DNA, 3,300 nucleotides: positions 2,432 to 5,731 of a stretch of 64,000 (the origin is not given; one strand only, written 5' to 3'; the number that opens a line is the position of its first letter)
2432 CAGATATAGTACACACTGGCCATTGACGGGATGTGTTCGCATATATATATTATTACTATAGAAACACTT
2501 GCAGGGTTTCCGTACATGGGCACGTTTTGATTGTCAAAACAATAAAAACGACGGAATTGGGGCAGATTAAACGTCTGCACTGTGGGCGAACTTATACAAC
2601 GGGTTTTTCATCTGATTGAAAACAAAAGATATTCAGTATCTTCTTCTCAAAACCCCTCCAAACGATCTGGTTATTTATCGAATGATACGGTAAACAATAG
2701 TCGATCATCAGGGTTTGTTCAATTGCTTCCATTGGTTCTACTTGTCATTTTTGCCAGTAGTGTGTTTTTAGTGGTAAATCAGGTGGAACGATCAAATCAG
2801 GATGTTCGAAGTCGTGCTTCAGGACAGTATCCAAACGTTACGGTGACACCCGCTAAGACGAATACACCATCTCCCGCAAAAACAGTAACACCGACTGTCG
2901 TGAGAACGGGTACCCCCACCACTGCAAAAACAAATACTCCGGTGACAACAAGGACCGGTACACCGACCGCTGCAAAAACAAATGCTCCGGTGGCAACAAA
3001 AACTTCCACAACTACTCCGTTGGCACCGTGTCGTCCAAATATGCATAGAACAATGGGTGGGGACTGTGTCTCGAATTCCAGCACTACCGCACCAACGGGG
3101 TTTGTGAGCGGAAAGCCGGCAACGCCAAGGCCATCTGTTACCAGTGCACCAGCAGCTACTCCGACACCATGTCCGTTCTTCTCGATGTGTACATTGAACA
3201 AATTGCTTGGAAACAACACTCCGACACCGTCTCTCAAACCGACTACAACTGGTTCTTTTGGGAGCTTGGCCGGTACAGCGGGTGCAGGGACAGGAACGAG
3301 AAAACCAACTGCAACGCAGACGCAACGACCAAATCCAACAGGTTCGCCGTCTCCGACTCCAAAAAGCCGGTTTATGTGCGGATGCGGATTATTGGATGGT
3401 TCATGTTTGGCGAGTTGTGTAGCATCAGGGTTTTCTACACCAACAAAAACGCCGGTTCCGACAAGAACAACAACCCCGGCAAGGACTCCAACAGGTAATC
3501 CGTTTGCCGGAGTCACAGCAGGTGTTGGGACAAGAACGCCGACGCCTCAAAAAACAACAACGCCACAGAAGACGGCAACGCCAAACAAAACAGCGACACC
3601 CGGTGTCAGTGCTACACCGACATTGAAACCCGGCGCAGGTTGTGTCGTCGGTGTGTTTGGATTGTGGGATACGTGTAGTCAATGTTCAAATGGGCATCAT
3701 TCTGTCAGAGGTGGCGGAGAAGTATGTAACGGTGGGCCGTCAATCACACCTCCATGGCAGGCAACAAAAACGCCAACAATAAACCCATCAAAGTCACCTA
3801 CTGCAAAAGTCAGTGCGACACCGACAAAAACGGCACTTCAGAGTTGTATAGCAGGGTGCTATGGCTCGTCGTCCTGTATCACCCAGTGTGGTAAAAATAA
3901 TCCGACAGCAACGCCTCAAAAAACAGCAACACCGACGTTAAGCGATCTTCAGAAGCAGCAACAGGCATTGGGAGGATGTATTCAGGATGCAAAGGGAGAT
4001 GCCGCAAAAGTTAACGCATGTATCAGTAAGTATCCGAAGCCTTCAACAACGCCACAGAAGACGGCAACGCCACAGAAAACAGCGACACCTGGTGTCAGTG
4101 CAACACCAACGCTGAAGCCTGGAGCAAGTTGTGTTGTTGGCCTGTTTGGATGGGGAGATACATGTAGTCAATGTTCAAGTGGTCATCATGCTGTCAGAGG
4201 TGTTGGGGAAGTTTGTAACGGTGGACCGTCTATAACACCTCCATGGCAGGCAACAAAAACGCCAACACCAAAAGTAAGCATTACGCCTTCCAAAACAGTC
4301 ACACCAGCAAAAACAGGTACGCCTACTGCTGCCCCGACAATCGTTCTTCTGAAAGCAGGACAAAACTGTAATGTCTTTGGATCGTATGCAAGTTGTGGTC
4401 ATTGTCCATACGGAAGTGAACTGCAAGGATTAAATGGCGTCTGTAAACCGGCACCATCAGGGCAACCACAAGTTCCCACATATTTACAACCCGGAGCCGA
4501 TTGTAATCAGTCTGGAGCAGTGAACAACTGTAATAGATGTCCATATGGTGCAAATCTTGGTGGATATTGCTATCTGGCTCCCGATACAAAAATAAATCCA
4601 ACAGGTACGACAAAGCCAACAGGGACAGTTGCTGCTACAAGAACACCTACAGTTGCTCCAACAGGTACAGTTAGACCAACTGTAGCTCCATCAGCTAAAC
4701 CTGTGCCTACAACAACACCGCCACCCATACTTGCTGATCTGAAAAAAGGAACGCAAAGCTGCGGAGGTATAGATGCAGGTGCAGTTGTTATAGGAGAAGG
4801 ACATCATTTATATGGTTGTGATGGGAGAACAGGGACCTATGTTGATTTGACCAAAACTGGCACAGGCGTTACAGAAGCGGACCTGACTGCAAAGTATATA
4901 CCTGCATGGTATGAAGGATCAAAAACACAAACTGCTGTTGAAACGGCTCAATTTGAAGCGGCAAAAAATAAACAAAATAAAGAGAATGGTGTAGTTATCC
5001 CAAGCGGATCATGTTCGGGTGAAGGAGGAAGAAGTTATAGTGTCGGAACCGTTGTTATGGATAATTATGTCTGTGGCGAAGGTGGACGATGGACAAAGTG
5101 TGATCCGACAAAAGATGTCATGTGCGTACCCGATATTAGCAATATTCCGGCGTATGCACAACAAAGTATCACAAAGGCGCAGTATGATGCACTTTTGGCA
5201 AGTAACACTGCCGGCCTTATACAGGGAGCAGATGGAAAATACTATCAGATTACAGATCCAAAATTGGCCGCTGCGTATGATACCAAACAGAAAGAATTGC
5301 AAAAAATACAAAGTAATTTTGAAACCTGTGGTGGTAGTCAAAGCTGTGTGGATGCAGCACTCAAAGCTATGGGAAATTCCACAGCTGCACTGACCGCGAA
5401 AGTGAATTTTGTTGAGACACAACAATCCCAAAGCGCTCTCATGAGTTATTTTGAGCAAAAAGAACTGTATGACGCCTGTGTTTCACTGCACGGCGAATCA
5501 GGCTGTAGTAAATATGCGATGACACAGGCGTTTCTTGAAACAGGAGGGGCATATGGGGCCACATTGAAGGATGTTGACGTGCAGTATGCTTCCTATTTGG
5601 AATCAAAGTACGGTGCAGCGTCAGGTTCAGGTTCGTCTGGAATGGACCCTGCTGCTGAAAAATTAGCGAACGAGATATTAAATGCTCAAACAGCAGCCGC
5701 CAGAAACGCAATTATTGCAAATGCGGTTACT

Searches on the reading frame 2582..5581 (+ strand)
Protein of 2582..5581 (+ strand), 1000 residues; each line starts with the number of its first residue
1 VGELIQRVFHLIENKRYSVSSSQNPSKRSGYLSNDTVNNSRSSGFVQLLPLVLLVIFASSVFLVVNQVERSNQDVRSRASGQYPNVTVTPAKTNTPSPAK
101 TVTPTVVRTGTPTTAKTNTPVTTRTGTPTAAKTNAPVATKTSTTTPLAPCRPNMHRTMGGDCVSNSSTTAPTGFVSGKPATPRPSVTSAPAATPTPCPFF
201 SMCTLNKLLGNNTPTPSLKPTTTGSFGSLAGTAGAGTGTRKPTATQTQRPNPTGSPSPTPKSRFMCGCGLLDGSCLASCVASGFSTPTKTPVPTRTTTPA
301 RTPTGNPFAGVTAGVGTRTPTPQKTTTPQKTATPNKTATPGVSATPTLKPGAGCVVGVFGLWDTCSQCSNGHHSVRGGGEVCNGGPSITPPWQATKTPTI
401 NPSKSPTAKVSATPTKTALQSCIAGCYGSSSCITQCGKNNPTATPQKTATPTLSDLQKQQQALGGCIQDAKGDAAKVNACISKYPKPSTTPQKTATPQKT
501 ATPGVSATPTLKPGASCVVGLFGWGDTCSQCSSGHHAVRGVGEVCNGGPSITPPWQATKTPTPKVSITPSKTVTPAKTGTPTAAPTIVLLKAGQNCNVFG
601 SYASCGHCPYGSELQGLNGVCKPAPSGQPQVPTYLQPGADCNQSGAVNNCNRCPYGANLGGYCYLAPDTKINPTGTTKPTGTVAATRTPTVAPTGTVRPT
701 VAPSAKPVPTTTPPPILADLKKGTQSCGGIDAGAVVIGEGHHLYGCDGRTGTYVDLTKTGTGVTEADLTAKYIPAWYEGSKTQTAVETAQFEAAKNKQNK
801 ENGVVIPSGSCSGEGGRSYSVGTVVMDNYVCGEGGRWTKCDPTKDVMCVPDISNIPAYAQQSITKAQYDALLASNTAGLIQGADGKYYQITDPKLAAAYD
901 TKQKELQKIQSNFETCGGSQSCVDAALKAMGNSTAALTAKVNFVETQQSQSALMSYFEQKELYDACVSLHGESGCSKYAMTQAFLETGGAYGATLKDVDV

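Call 89: search_protein_families(library=pfam, proteins=[window:2582-5581:+], max_evalue=1)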
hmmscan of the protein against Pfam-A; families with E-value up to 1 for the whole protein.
window:2582-5581:+ (1000 aa): 1 family
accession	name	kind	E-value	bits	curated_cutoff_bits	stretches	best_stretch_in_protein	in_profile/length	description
PF08277.18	PAN_3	-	0.095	13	21.1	1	412-435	15-38/71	PAN-like domain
